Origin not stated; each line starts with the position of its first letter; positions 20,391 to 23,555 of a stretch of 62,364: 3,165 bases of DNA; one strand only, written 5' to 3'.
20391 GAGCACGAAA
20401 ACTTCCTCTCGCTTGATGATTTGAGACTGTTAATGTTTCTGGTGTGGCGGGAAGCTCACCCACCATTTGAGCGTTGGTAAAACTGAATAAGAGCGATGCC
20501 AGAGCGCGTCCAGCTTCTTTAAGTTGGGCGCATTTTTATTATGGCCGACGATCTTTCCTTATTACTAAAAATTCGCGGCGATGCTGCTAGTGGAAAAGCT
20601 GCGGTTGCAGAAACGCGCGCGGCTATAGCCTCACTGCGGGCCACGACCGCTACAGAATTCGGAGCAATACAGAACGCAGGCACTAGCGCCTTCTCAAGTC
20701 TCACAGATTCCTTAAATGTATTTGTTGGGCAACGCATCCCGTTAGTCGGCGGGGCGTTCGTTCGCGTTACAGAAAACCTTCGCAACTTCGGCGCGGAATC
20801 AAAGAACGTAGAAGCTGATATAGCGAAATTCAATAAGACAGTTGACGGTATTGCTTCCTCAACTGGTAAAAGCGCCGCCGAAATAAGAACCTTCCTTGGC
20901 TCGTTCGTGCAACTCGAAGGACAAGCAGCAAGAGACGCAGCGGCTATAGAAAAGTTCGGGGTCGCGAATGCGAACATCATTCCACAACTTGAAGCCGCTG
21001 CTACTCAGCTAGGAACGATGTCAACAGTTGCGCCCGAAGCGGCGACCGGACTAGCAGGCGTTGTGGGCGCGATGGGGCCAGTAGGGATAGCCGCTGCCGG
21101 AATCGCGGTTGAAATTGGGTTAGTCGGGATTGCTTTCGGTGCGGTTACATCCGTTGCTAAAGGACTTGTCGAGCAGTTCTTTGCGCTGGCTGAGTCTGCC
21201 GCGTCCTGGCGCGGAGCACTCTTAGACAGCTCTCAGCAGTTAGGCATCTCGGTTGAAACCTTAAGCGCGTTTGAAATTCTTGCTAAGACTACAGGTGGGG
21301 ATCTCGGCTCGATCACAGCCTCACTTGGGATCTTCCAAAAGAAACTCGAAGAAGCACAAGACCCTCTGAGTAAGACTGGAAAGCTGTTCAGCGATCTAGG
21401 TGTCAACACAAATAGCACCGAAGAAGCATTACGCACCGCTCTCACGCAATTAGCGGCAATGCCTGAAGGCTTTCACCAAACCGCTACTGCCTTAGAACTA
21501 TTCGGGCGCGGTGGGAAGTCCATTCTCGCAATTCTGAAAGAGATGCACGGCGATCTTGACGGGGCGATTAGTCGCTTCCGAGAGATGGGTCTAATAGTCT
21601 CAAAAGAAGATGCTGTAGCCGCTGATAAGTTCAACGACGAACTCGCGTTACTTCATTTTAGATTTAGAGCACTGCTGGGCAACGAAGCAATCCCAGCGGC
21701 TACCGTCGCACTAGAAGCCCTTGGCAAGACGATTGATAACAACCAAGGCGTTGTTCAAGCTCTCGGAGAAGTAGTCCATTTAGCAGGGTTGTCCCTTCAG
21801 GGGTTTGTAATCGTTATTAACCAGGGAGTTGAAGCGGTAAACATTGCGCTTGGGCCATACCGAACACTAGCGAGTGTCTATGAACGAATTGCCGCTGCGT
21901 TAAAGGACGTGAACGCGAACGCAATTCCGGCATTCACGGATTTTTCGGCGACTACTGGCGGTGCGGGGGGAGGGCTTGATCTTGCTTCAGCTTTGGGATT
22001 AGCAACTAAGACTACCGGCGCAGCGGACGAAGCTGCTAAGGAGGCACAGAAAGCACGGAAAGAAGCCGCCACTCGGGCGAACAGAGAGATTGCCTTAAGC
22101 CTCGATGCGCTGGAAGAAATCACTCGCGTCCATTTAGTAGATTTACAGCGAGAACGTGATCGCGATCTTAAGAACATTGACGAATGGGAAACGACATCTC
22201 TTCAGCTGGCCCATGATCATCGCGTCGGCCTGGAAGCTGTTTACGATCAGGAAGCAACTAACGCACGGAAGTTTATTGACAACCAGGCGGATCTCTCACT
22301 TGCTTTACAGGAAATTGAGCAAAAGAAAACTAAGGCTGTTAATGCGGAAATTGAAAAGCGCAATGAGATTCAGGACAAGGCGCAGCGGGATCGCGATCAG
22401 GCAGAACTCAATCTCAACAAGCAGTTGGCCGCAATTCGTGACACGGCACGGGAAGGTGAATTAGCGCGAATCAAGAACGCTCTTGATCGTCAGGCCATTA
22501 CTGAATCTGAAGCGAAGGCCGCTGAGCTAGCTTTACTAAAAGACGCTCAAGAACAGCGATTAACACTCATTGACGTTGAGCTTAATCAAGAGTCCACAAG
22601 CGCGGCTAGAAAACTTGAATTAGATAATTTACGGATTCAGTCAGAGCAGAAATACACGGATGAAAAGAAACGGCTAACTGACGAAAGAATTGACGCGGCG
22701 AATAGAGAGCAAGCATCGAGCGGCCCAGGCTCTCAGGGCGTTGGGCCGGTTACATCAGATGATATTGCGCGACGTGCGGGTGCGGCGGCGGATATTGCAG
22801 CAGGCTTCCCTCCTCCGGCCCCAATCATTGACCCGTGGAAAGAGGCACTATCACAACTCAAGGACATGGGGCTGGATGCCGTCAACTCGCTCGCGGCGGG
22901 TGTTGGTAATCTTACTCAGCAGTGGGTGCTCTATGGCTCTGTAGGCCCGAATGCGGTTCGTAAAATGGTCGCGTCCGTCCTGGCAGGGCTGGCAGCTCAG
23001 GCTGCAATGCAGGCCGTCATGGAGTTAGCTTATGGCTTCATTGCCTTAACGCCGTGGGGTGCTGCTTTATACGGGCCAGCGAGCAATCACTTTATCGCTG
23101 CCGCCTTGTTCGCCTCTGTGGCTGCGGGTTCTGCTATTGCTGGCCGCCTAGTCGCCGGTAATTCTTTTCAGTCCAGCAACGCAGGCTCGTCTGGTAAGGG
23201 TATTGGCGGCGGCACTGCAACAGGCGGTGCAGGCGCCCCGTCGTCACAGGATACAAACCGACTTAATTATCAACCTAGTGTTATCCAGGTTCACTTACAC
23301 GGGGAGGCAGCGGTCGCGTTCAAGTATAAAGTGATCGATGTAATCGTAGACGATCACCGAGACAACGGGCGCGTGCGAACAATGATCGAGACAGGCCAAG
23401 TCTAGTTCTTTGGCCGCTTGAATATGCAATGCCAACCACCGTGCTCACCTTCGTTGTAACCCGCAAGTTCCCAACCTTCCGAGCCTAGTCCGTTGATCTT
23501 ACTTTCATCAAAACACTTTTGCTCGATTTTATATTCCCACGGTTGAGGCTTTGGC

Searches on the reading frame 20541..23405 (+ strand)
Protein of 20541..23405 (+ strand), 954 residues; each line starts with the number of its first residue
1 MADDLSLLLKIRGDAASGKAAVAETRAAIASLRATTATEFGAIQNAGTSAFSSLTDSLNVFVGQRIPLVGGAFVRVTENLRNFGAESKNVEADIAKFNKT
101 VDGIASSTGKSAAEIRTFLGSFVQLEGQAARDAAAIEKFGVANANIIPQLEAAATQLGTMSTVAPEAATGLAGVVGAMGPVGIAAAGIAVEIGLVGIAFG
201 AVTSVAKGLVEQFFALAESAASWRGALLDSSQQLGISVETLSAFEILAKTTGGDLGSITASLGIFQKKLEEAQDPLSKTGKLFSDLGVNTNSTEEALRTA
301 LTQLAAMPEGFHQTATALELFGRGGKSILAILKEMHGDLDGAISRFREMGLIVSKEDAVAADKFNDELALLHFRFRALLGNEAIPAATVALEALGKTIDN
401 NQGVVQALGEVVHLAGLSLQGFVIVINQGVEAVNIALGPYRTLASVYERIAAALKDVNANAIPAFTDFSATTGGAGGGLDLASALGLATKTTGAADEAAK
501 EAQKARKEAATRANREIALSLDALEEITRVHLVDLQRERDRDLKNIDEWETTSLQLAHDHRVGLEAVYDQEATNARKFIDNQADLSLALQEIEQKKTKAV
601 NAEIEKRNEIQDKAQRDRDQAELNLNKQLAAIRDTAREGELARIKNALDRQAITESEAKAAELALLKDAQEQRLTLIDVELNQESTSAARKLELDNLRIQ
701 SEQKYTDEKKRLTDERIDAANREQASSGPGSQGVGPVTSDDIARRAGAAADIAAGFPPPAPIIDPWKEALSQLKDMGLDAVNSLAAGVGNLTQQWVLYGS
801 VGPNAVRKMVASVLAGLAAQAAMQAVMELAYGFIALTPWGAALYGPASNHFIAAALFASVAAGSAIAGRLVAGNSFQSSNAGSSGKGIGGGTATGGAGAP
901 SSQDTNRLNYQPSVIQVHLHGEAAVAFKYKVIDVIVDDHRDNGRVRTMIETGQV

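Call 45: search_protein_families(library=phrogs, proteins=[window:20541-23405:+])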
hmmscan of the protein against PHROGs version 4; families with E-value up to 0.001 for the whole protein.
window:20541-23405:+ (954 aa): 5 families
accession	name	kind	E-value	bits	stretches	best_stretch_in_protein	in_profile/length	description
phrog_13338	-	unknown function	7.2e-09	35.4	1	219-696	59-444/903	-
phrog_8125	-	tail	8.3e-09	36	1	105-433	38-313/578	tail length tape measure protein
phrog_9483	-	tail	2.7e-06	27.2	1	226-907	71-616/657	tail length tape measure protein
phrog_22443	-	unknown function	6.2e-06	25.6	1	183-458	40-325/1064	-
phrog_12506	-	tail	0.00035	21.1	1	200-299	38-136/218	tail length tape measure protein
